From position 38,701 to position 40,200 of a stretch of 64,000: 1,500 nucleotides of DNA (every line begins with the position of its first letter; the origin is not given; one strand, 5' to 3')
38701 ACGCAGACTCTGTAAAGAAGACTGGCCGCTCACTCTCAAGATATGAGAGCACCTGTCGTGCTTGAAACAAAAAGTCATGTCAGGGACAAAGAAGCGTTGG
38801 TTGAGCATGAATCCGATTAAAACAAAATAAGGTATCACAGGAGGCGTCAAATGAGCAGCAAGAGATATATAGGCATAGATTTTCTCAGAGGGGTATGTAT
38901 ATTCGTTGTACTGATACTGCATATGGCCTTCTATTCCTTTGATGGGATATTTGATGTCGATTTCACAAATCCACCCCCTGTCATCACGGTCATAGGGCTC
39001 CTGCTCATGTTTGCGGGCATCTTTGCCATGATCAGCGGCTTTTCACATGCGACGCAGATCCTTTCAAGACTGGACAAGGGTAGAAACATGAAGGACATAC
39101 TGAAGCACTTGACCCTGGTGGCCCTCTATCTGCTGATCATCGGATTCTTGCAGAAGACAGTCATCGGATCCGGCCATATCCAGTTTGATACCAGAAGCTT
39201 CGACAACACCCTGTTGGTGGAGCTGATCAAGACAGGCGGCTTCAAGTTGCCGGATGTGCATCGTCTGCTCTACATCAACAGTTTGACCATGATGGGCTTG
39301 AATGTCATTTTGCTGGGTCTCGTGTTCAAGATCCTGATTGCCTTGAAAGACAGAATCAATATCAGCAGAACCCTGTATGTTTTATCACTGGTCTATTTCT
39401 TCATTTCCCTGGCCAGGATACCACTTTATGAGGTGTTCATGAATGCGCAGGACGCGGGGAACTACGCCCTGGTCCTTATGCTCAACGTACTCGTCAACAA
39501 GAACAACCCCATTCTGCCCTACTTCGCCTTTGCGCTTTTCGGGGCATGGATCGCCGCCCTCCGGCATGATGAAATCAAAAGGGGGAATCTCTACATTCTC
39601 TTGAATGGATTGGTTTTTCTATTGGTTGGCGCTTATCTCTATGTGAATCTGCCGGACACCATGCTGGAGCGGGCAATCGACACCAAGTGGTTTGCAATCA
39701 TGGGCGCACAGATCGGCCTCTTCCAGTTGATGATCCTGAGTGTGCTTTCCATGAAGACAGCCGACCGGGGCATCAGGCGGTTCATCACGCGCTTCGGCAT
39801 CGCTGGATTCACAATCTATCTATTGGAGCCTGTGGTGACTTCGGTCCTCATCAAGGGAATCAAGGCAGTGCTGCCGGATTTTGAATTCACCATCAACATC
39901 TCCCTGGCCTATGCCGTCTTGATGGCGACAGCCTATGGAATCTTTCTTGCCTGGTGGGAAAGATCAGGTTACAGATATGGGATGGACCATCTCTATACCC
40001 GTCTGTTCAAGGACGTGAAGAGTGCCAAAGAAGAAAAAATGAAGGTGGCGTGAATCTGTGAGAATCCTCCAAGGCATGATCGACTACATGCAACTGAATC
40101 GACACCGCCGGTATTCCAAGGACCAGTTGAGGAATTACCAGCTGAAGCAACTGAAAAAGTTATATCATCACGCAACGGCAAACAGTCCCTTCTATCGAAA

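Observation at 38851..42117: Three-gene cassette: membrane acyltransferase, F390-synthetase/PaaK-like adenylating enzyme and an orphan FolT-like ECF S component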

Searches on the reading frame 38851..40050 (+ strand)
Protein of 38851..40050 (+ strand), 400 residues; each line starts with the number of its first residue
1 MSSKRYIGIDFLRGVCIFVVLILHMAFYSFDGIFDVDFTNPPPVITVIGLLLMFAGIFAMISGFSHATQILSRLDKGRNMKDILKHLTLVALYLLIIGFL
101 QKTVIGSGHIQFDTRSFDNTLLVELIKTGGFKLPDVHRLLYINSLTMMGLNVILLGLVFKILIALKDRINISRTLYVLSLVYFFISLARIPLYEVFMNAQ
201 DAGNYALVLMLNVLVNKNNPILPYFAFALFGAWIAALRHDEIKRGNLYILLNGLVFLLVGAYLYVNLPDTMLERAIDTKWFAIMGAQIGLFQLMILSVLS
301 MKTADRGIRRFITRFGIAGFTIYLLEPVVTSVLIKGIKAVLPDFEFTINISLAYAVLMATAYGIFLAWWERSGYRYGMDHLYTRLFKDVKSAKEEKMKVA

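Call 3: search_protein_families(library=pfam, proteins=[window:38851-40050:+], max_evalue=0.1)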
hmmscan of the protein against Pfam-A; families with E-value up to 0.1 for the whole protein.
window:38851-40050:+ (400 aa): 2 families
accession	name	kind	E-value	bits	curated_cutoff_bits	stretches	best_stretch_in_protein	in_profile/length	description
PF01757.29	Acyl_transf_3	-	5.1e-08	32.8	31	1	7-368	2-325/326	Acyltransferase domain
PF07786.18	HGSNAT_cat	-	1e-05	25.6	22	1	5-241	1-187/222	Heparan-alpha-glucosaminide N-acetyltransferase, catalytic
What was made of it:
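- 38851..40053 (+): AT3/TmAT-fold integral membrane acyltransferase (400 aa, 10 TM helices, N- and C-termini inferred to be cytoplasmic). Pfam PF01757 at 32.8 bits and PF07786 at 25.6 bits, both above cut-off (call 3).
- On AT3 / TmAT membrane acyltransferases (Pfam PF01757, clan with HGSNAT_cat and DUF418): PF01757 at 32.8 bits against 31, and PF07786 at 25.6 against 22 (call 3).
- Checked: Gene 1: Pfam Acyl_transf_3, 32.8 bits against a cut-off of 31; HGSNAT_cat, 25.6 against 22 (call 3).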

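Call 4: search_protein_families(library=ncbifam, proteins=[window:38851-40050:+], max_evalue=0.1)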
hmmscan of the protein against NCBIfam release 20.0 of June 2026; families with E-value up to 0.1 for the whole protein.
window:38851-40050:+ (400 aa): 0 families

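Call 16: search_solved_structures(query=window:38851-40050:+, max_evalue=1)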
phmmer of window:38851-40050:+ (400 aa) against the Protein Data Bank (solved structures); distinct sequences matched with E-value up to 1: 3.
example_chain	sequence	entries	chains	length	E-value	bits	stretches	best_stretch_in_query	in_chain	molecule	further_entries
2vvl_G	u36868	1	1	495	0.47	12.9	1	356-392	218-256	MONOAMINE OXIDASE N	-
2vvm_A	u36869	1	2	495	0.47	12.9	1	356-392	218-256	MONOAMINE OXIDASE N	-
2vvl_A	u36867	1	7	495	0.47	12.9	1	356-392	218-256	MONOAMINE OXIDASE N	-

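Call 31: search_solved_structures(query=A3, max_evalue=1, show_alignments=1)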
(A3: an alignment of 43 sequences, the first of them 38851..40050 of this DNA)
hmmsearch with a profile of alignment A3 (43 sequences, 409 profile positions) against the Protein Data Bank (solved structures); distinct sequences matched with E-value up to 1: 0.
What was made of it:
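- Tried and rejected: Sequence search of the AT3 against PDB: no hits (calls 16, 31).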

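Call 32: search_protein_families(library=pfam, alignment_id=A3, max_evalue=0.01)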
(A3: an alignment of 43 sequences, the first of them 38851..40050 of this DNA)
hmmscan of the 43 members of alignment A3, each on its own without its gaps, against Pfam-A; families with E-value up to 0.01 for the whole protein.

A. member 1, window:38851-40050:+ (400 aa): 2 families
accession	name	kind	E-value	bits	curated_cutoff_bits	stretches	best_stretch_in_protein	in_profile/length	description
PF01757.29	Acyl_transf_3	-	5.1e-08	32.8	31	1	7-368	2-325/326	Acyltransferase domain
PF07786.18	HGSNAT_cat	-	1e-05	25.6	22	1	5-241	1-187/222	Heparan-alpha-glucosaminide N-acetyltransferase, catalytic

B. families by the number of members that match (of 43 scanned): 6 families
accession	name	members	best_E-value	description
PF01757.29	Acyl_transf_3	33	4.3e-11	Acyltransferase domain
PF07786.18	HGSNAT_cat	16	2.4e-11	Heparan-alpha-glucosaminide N-acetyltransferase, catalytic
PF04235.18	DUF418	8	2.6e-05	Protein of unknown function (DUF418)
PF20479.3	TMEM128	1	0.0053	TMEM128 protein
PF03729.18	DUF308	1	0.0087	Short repeat of unknown function (DUF308)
PF00957.27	Synaptobrevin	1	0.009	Synaptobrevin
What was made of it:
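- On AT3 / TmAT membrane acyltransferases (Pfam PF01757, clan with HGSNAT_cat and DUF418): 33 of 43 orthologues match PF01757, 16 match PF07786 and 8 match DUF418 (call 32).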

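Call 34: find_homologous_proteins(query=window:38851-40050:+)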
Query window:38851-40050:+ (400 aa): 220 proteins with E <= 0.001 among 8000 candidates; the best 120 are listed.
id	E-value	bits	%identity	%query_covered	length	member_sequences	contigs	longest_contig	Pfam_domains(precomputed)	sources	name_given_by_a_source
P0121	4.4e-254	861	100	100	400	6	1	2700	PF01757.29,PF07786.19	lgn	-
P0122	1.7e-187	642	71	100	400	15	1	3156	PF01757.29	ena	-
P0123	1.8e-174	599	67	100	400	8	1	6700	-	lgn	-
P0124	2.5e-172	592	66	100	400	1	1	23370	PF07786.19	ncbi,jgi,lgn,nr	ncbi:MAG: hypothetical protein AVO33_00350 [delta proteobacterium ML8_F1]|nr:MAG: hypothetical prote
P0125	1.6e-100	355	46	99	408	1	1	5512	-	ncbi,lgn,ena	-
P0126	3.8e-100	354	46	99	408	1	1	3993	-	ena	-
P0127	8.4e-99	350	43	99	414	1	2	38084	PF01757.29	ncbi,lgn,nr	ncbi:MAG: hypothetical protein JW702_05070 [Clostridiales bacterium]|nr:hypothetical protein [Clostr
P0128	1.1e-98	349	66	61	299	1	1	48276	PF01757.29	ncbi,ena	-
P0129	3.4e-97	344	44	99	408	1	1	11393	PF01757.29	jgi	-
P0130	6.2e-97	343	44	99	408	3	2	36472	-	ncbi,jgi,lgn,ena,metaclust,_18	jgi:uncharacterized membrane protein YidH (DUF202 family)|metaclust:\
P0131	1.1e-96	343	44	99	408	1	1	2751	PF01757.29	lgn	-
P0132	5.0e-96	340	45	99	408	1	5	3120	PF01757.29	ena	-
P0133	2.0e-95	338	44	99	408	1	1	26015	-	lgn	-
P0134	3.6e-95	338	42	99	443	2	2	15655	PF01757.29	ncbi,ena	-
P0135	4.3e-95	337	44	99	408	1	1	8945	PF01757.29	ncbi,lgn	-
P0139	1.4e-94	336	43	99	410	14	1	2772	PF01757.29,PF04235.19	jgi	jgi:peptidoglycan/LPS O-acetylase OafA/YrhL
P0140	1.6e-93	332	45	99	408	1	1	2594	PF01757.29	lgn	-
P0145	1.1e-92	329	41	99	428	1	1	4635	PF01757.29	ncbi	-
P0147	1.6e-91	326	43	100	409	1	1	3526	PF01757.29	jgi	jgi:surface polysaccharide O-acyltransferase-like enzyme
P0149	8.2e-91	323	43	99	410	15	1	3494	PF01757.29,PF04235.19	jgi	jgi:peptidoglycan/LPS O-acetylase OafA/YrhL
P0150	8.5e-91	323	47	94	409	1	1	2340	PF01757.29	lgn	-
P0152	1.3e-90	323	42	98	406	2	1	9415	PF01757.29,PF04235.19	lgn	-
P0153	1.8e-90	322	46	98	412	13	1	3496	PF01757.29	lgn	-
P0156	3.6e-90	321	46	94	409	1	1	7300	PF01757.29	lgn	-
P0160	1.8e-89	319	45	98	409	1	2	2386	PF01757.29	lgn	-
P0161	2.0e-89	319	42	99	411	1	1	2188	PF01757.29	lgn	-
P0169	1.8e-88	316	41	99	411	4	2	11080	PF01757.29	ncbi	-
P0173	2.9e-88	315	41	99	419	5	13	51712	PF01757.29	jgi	jgi:hypothetical protein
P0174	3.4e-88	315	43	98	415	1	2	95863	PF01757.29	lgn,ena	-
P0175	6.7e-88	314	40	99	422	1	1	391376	-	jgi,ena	-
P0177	8.2e-88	313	44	98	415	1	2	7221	PF01757.29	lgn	-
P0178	1.0e-87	313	43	99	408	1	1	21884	PF01757.29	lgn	-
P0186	1.4e-86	309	43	98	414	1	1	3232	PF01757.29,PF07786.19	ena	-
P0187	1.5e-86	309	41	99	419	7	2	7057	PF01757.29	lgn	-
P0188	2.1e-86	309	42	99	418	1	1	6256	PF01757.29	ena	-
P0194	7.2e-86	307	45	94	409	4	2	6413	PF01757.29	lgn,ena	-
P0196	1.4e-85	306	41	99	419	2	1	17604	PF01757.29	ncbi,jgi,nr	ncbi:MAG: hypothetical protein CVU86_07780 [Firmicutes bacterium HGW-Firmicutes-11]|jgi:uncharacteri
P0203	7.4e-85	304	40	99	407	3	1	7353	PF01757.29,PF07786.19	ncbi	ncbi:MAG: acyltransferase family protein [Candidatus Izemoplasmataceae bacterium]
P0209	2.0e-84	302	42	100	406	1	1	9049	PF01757.29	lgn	-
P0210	2.3e-84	302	42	99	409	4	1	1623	PF01757.29,PF07786.19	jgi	jgi:hypothetical protein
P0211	2.3e-84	302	40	99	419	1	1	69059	-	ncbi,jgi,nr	ncbi:MAG: hypothetical protein C0398_01715 [Coprothermobacter sp.]|jgi:hypothetical protein|nr:hypot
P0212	2.3e-84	302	43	99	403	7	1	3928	PF01757.29,PF07786.19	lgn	-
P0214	3.6e-84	301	41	99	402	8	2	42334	PF01757.29,PF07786.19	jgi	jgi:hypothetical protein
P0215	5.3e-84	301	42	99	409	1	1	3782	PF01757.29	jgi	jgi:hypothetical protein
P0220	1.2e-83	300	40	99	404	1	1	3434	PF01757.29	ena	-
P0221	1.3e-83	300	42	99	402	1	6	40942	PF01757.29,PF07786.19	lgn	-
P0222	1.6e-83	299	43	99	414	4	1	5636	PF01757.29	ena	-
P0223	1.9e-83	299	40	99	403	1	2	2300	PF01757.29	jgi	jgi:hypothetical protein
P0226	3.0e-83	298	40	99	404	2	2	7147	PF07786.19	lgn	-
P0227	4.3e-83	298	42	98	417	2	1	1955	PF01757.29,PF07786.19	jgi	jgi:hypothetical protein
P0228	4.9e-83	298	41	97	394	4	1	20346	PF01757.29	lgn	-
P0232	1.1e-82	296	44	94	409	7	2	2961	PF01757.29,PF07786.19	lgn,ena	-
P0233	1.6e-82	296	41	98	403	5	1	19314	PF01757.29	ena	-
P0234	1.8e-82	296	41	99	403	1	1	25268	PF01757.29,PF07786.19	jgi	jgi:hypothetical protein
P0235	2.7e-82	295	41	98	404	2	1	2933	PF01757.29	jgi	jgi:hypothetical protein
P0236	3.1e-82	295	41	98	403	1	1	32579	PF01757.29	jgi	jgi:hypothetical protein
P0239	3.9e-82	295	40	99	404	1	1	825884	-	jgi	-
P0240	4.1e-82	295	42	98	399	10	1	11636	PF01757.29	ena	-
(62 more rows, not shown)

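Call 45: predict_structure(alignment_id=A4)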
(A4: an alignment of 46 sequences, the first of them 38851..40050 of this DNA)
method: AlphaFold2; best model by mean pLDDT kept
length: 400 residues; sequences in the alignment: 46
mean_pLDDT: 87.1   pTM: 0.88
mean pLDDT of the five models: 87.1, 87.0, 86.4, 86.4, 86.0
residues with pLDDT >= 90: 205; 70-90: 160; 50-70: 31; < 50: 4
segments of 3 or more residues with pLDDT < 50: 1-3
pLDDT, mean of each block of 10 residues (from residue 1): 65 92 89 77 62 80 93 90 91 91 84 84 89 83 86 95 94 97 92 88 89 77 92 94 92 97 84 69 92 93 84 92 91 93 92 94 95 89 80 71
secondary structure, 60 per line:
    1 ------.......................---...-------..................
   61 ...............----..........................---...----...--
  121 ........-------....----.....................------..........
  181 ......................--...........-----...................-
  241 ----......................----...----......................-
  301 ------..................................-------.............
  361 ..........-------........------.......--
elements in order: H7-29 H43-75 H80-105 E109-111 E116-118 H121-128 H136-139 H144-164 H171-202 H205-215 H221-239 H245-266 H278-299 H307-340 H348-370 H378-385 H392-398
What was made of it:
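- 38851..40053 (+): AF2 model with pLDDT 87.1 and pTM 0.88 (call 45).
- On AT3 / TmAT membrane acyltransferases (Pfam PF01757, clan with HGSNAT_cat and DUF418): AF2 model with pLDDT 87 and pTM 0.88 (call 45).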

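Call 49: fold_search(model_id=the predicted structure, library=pdb)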
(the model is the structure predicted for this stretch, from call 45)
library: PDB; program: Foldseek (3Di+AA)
matches with E <= 10: 283; with E <= 0.001: 1
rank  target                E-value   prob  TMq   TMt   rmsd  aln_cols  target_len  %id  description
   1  8jkv_A                8.6e-04  1.00  0.55  0.43   8.1       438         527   12  membrane proteins (released 2024-05-22)
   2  8jl4_A                1.4e-03  1.00  0.56  0.44   7.6       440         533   12  membrane proteins (released 2024-05-22)
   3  8vkj_A                1.5e-03  1.00  0.54  0.41   8.4       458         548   10  Cryo-EM structure of human HGSNAT bound with Acetyl-CoA (released 2024-06-26)
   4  8vly_A                1.5e-03  1.00  0.53  0.44   8.6       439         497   11  Cryo-EM structure of human HGSNAT in transition state (released 2024-06-26)
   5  8vlu_B                2.0e-03  1.00  0.54  0.41   7.9       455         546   12  Cryo-EM structure of human HGSNAT bound with CoA (released 2024-06-26)
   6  8vli_A                5.3e-03  1.00  0.56  0.43   8.1       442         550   11  Cryo-EM structure of human HGSNAT bound with CoA and product analog (released 2024-06-26)
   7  8vly_B                5.3e-03  1.00  0.54  0.45  10.6       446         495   12  Cryo-EM structure of human HGSNAT in transition state (released 2024-06-26)
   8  8vlg_A                5.8e-03  1.00  0.56  0.43   8.1       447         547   11  Cryo-EM structure of human HGSNAT bound with Acetyl-CoA and substrate analog (released 2024-06-26)
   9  8vlg_B                6.6e-03  1.00  0.54  0.42   7.8       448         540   11  Cryo-EM structure of human HGSNAT bound with Acetyl-CoA and substrate analog (released 2024-06-26)
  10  8vlv_A                6.9e-03  1.00  0.53  0.41   7.8       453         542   10  Cryo-EM structure of human HGSNAT in inactive state (released 2024-06-26)
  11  8vlv_B                7.2e-03  1.00  0.49  0.38   8.9       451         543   13  Cryo-EM structure of human HGSNAT in inactive state (released 2024-06-26)
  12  8vli_B                1.5e-02  1.00  0.50  0.38   8.3       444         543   11  Cryo-EM structure of human HGSNAT bound with CoA and product analog (released 2024-06-26)
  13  8tu9_A                3.5e-02  1.00  0.53  0.41   8.4       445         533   10  Cryo-EM structure of HGSNAT-acetyl-CoA complex at pH 7.5 (released 2024-02-07)
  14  7a0g_HHH              4.6e-01  0.14  0.14  0.17  36.5       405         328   14  Structure of the SmhB pore of the tripartite alpha-pore forming toxin, Smh, from Serratia marcescens. (released 2021-03-31)
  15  8jw4                  4.6e-01  0.12  0.14  0.05  27.0       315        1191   13  Cryo-EM structure of Plasmodium falciparum multidrug resistance protein 1 in the apo state without H1 helix (released 2023-08-30)
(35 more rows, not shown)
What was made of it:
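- It has the HGSNAT-like fold (calls 45, 49).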

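Call 60: find_encoding_contigs(protein=P0239, flank=4000, max_places=2)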
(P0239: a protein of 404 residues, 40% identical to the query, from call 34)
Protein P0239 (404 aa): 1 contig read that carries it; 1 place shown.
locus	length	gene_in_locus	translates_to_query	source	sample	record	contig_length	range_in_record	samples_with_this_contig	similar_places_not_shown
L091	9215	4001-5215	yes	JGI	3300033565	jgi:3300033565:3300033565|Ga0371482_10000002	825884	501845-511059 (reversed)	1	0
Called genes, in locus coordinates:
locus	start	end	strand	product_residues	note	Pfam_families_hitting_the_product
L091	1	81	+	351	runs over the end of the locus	PF01855:POR_N, PF02780:Transketolase_C (weak), PF17147:PFOR_II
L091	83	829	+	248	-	PF02775:TPP_enzyme_C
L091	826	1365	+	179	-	PF01558:POR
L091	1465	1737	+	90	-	PF01371:Trp_repressor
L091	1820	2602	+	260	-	PF00497:SBP_bac_3, PF10613:Lig_chan-Glu_bd (weak)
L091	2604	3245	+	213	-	PF00528:BPD_transp_1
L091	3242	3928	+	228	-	PF00005:ABC_tran, PF13304:AAA_21 (weak)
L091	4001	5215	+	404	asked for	-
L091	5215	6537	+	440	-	PF00501:AMP-binding (weak)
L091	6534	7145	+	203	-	PF00657:Lipase_GDSL, PF13472:Lipase_GDSL_2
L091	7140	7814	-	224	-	PF07722:Peptidase_C26, PF00117:GATase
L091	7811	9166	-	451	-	PF00285:Citrate_synt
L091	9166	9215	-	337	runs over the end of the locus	PF00180:Iso_dh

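Call 61: find_encoding_contigs(protein=P0211, flank=4000, max_places=2)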
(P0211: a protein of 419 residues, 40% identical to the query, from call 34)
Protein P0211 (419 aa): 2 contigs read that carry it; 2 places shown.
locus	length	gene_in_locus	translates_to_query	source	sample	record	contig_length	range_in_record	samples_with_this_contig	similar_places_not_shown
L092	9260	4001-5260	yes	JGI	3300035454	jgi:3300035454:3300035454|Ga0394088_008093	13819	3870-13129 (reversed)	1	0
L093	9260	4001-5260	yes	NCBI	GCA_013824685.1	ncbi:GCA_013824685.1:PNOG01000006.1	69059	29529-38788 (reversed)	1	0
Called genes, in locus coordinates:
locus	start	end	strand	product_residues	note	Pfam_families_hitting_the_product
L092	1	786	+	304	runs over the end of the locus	PF00892:EamA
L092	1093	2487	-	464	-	PF00206:Lyase_1, PF14698:ASL_C2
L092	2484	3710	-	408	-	PF00764:Arginosuc_synth, PF20979:Arginosuc_syn_C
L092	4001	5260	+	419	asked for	-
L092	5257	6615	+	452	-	PF00501:AMP-binding (weak)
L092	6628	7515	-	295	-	PF00291:PALP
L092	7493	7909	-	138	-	-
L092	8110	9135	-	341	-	-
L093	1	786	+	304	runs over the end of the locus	PF00892:EamA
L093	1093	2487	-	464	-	PF00206:Lyase_1, PF14698:ASL_C2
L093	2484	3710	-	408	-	PF00764:Arginosuc_synth, PF20979:Arginosuc_syn_C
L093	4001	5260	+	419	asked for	-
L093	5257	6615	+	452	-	-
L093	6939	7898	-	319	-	PF22316:ABhydrolase-like_N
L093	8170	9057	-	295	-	PF00291:PALP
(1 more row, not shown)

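Call 62: find_encoding_contigs(protein=P0175, flank=4000, max_places=2)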
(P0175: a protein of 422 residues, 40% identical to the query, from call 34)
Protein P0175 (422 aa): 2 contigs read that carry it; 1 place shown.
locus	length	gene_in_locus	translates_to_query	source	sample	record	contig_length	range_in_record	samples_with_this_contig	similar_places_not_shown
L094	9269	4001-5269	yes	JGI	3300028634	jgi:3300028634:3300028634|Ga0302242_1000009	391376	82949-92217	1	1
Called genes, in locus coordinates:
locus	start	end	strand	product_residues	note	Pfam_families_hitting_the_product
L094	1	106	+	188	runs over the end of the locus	PF04205:FMN_bind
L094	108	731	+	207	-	PF02508:Rnf-Nqr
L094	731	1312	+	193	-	PF02508:Rnf-Nqr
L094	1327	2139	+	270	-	PF04060:FeS, PF13187:Fer4_9 (weak), PF14697:Fer4_21 (weak), PF00037:Fer4 (weak), PF12797:Fer4_2 (weak), PF12837:Fer4_6 (weak), PF12838:Fer4_7, PF13187:Fer4_9 (weak), +3 more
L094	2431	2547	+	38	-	-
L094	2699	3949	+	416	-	PF01266:DAO (faint), PF03486:HI0933_like, PF13738:Pyr_redox_3 (faint), PF22780:HI0933_like_1st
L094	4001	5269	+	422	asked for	-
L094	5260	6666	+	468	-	PF00501:AMP-binding (weak)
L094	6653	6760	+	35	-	-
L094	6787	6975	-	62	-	-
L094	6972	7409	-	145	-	PF06938:DUF1285_N (weak)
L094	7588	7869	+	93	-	PF00583:Acetyltransf_1 (weak), PF13508:Acetyltransf_7 (weak), PF14542:Acetyltransf_CG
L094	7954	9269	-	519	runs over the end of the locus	PF02463:SMC_N (weak), PF00005:ABC_tran, PF00006:ATP-synt_ab (faint), PF13304:AAA_21 (faint), PF13401:AAA_22 (faint), PF12848:ABC_tran_Xtn, PF00005:ABC_tran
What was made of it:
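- Three look-ups started from AT3 homologues all show the ligase directly downstream with overlapping codons (calls 60-62).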

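Call 86: search_protein_families(library=padloc, proteins=[window:38851-40050:+], max_evalue=0.01)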
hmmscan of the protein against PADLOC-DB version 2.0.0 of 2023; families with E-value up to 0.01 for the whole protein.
window:38851-40050:+ (400 aa): 0 families
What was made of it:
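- On Known anti-phage defence systems (PADLOC): No hits for any of the three proteins (call 86).
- Tried and rejected: Anti-phage defence: no PADLOC hits (call 86).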
